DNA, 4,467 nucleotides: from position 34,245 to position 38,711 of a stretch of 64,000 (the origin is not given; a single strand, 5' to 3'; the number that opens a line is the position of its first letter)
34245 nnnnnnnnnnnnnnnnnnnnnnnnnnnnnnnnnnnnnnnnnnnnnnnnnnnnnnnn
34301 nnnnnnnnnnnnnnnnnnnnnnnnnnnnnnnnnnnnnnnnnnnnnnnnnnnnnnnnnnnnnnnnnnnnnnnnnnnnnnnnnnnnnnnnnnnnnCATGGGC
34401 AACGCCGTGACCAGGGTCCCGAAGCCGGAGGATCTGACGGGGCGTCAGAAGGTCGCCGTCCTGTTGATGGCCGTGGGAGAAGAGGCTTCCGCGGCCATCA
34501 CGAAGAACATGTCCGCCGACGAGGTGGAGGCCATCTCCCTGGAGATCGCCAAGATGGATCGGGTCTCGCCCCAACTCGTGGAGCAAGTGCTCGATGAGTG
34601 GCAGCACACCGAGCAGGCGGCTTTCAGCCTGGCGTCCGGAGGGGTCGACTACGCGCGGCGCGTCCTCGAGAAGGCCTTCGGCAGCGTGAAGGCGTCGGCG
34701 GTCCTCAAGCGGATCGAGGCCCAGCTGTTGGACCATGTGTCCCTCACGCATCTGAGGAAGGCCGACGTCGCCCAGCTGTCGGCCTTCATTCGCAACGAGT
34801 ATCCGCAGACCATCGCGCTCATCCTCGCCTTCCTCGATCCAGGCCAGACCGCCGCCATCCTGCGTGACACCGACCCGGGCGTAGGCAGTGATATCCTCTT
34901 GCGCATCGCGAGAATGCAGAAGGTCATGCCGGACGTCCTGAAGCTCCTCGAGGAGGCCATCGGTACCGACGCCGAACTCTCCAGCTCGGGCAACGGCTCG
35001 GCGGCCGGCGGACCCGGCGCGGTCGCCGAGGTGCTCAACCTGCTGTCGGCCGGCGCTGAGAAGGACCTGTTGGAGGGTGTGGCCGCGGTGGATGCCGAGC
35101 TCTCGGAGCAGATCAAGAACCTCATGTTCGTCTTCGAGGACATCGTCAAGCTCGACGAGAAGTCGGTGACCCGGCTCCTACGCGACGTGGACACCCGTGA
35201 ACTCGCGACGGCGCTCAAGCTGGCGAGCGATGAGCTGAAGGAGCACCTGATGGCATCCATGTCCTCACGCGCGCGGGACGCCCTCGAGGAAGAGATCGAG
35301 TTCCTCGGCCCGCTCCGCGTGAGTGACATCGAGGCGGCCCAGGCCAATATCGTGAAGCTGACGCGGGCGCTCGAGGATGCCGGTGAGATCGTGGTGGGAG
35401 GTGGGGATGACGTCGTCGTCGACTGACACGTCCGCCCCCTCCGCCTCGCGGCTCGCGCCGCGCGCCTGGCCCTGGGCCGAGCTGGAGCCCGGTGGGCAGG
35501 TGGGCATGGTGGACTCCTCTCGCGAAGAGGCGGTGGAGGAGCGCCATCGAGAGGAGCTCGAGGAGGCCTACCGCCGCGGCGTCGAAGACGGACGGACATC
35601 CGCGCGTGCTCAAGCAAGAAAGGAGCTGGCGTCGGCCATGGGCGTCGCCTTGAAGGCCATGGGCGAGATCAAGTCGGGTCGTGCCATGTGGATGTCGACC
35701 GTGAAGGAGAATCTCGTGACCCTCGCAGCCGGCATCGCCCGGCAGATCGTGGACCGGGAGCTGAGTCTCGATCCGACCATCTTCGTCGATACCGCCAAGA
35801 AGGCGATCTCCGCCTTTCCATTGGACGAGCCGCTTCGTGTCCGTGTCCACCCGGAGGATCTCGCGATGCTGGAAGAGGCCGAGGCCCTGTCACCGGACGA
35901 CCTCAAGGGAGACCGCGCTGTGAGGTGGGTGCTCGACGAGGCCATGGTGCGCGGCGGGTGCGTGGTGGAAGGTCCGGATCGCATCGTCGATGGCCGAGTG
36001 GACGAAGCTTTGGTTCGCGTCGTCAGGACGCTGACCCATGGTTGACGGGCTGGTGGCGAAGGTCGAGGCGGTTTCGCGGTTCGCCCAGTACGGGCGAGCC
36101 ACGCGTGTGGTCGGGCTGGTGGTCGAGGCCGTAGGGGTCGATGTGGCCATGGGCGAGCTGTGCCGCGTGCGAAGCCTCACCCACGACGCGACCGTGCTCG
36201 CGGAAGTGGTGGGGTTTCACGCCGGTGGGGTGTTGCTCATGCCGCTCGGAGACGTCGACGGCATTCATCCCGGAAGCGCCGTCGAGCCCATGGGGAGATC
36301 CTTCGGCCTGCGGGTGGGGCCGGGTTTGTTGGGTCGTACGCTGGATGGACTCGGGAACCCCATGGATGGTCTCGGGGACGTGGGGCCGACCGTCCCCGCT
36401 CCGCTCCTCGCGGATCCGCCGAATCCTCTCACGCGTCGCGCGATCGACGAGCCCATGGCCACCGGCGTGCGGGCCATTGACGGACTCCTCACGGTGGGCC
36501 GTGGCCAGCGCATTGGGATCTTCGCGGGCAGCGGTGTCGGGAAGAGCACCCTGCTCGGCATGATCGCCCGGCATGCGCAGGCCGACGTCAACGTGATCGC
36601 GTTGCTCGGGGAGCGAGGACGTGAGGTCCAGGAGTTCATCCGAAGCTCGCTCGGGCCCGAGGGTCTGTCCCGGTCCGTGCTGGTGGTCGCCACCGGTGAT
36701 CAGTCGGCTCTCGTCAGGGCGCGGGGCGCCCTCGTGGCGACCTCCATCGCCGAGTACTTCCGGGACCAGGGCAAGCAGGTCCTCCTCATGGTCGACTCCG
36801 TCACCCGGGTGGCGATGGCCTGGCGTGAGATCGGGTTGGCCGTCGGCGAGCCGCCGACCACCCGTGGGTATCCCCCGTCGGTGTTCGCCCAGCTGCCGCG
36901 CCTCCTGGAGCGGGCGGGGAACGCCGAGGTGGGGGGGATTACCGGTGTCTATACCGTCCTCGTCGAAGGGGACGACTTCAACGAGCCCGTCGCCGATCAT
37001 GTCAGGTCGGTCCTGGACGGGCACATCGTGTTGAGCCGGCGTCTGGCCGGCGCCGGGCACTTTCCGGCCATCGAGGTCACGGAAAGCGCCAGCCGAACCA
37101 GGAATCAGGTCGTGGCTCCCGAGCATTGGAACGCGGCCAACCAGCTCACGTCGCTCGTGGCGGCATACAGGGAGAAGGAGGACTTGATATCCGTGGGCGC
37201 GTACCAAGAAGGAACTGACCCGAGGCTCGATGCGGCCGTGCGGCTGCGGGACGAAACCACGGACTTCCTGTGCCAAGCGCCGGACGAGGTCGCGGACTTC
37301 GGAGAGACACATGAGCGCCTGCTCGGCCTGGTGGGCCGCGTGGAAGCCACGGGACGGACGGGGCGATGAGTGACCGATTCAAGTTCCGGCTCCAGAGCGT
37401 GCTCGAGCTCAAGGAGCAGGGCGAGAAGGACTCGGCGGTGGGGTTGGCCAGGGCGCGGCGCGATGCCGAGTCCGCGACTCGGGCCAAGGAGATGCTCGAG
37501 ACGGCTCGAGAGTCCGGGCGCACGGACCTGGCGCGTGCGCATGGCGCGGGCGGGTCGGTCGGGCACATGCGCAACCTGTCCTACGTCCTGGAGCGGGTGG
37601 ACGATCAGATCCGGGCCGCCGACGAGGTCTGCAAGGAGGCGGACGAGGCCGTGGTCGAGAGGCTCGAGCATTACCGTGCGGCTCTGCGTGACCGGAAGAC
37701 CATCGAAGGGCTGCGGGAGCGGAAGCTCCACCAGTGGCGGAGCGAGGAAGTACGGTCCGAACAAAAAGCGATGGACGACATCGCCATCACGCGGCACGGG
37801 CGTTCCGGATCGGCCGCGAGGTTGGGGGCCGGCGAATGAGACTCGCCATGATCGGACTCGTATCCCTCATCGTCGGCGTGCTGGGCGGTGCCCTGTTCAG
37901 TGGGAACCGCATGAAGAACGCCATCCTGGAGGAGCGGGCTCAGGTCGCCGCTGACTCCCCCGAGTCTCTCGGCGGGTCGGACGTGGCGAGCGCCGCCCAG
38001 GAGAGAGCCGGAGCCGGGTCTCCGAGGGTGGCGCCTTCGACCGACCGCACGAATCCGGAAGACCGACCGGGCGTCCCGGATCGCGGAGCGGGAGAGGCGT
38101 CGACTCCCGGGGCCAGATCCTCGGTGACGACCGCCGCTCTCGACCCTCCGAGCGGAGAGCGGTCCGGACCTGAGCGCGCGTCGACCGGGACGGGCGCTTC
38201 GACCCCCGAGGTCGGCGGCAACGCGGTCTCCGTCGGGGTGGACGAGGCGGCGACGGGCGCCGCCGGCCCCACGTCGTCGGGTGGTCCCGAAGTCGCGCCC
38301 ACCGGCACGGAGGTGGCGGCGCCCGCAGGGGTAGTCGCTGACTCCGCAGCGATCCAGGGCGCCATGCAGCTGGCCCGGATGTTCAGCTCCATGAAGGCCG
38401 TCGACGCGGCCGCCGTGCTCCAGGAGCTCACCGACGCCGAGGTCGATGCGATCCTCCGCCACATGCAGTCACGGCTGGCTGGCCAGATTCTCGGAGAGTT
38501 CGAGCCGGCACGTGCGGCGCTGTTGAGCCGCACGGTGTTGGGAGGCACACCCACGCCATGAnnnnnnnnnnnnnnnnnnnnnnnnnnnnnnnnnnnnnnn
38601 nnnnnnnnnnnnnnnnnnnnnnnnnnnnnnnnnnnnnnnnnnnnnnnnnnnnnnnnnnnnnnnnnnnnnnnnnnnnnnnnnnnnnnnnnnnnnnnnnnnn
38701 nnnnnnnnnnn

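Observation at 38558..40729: fliK-position protein carries an apparently intact M15 cell-wall peptidase domain inside the hook-length ruler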

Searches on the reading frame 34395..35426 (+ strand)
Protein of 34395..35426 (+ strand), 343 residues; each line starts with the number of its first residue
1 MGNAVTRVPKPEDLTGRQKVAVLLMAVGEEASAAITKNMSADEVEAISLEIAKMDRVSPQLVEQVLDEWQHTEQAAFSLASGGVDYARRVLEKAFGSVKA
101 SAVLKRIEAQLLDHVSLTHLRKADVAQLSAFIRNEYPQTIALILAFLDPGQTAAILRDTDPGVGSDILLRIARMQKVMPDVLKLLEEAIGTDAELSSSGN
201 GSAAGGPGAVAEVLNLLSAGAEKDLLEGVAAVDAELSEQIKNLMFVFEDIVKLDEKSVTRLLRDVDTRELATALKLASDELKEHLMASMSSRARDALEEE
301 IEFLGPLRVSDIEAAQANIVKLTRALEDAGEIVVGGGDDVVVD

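Call 4: search_protein_families(library=pfam, proteins=[window:34395-35426:+], max_evalue=0.1)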
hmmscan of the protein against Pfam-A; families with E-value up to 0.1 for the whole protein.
window:34395-35426:+ (343 aa): 7 families
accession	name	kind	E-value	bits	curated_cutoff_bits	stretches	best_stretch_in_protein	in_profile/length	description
PF01706.21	FliG_C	-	8.5e-41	139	23.3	2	230-333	4-107/108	FliG C-terminal domain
PF14842.11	FliG_N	-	3.3e-32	111.6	25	1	14-110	2-98/104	FliG N-terminal domain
PF14841.11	FliG_M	-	7.4e-26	90.6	25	2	126-193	2-69/76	FliG middle domain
PF03448.22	MgtE_N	-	0.03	15.3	25.9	0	252-299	48-95/102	MgtE intracellular N domain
PF14532.12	Sigma54_activ_2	-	0.072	13.8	25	0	227-271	55-98/138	Sigma-54 interaction domain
PF01155.25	HypA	-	0.08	13.4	28.9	0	29-72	12-54/112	Hydrogenase/urease nickel incorporation, metallochaperone, hypA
PF01729.25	QRPTase_C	-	0.085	13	23.1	0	40-85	92-137/169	Quinolinate phosphoribosyl transferase, C-terminal domain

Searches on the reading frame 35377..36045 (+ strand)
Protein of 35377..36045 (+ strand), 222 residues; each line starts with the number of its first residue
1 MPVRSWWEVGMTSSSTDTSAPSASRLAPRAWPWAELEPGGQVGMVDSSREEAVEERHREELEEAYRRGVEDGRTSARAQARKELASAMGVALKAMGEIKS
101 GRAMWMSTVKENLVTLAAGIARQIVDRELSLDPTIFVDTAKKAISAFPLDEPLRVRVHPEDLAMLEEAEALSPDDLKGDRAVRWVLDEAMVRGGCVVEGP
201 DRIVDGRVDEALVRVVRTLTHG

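Call 4: search_protein_families(library=pfam, proteins=[window:35377-36045:+], max_evalue=0.1)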
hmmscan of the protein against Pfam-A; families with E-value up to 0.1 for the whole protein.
window:35377-36045:+ (222 aa): 1 family
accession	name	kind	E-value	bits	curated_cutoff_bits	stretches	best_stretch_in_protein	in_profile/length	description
PF02108.21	FliH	-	8.7e-18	64.9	24.1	1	94-210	10-123/128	Flagellar assembly protein FliH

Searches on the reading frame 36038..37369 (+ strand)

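Call 4: search_protein_families(library=pfam, proteins=[window:36038-37369:+], max_evalue=0.1)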
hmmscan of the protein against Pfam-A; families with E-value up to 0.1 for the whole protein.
window:36038-37369:+ (443 aa): 5 families
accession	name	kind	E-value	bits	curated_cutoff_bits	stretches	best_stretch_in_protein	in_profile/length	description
PF00006.31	ATP-synt_ab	-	1.9e-86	289.6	29.5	1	143-352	1-213/213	ATP synthase alpha/beta family, nucleotide-binding domain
PF18269.6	T3SS_ATPase_C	-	2.3e-23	82.3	22.7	1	359-428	1-70/72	T3SS EscN ATPase C-terminal domain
PF02874.29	ATP-synt_ab_N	-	4.3e-09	37.2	20.9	1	22-86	2-69/69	ATP synthase alpha/beta family, beta-barrel domain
PF00005.33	ABC_tran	-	0.00014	22.9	25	1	151-193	6-48/137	ABC transporter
PF03193.22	RsgA_GTPase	-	0.0063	16.8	30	1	158-195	107-145/174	RsgA GTPase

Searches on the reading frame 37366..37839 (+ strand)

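Call 4: search_protein_families(library=pfam, proteins=[window:37366-37839:+], max_evalue=0.1)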
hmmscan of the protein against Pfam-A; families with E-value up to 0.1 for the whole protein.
window:37366-37839:+ (157 aa): 2 families
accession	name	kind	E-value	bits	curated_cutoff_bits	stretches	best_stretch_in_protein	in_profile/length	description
PF02050.21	FliJ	-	1.3e-16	61.4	28.4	1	27-143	7-122/123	Flagellar FliJ protein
PF22446.2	Lac_Phage_Head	-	0.018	15.5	26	1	45-80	165-199/199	Head N-terminal domain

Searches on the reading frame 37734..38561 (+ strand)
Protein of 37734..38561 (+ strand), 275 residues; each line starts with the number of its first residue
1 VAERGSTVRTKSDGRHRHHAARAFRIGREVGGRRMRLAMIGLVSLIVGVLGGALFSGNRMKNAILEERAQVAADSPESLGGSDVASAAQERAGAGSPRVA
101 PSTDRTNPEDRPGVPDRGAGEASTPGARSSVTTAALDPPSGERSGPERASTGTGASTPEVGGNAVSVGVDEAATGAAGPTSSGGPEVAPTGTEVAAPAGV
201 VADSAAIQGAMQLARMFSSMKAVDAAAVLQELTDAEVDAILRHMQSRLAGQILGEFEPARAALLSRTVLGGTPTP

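Call 4: search_protein_families(library=pfam, proteins=[window:37734-38561:+], max_evalue=0.1)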
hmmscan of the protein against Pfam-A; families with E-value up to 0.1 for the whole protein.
window:37734-38561:+ (275 aa): 2 families
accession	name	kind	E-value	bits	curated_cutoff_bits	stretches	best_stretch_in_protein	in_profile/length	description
PF03448.22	MgtE_N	-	0.0013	19.6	25.9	1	213-247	54-88/102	MgtE intracellular N domain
PF06305.16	LapA_dom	-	0.091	13.1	28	0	34-71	16-56/64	Lipopolysaccharide assembly protein A domain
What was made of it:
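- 37734..38561 (+): Upstream MgtE_N-like gene, in the ylxF position of fla/che operons. Its stop overlaps the fliK start (ATGA). Pfam MgtE_N at E = 0.0013 (call 4).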

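Call 5: search_protein_families(library=ncbifam, proteins=[window:37734-38561:+], max_evalue=0.1)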
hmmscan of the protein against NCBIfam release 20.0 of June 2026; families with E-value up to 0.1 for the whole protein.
window:37734-38561:+ (275 aa): 0 families
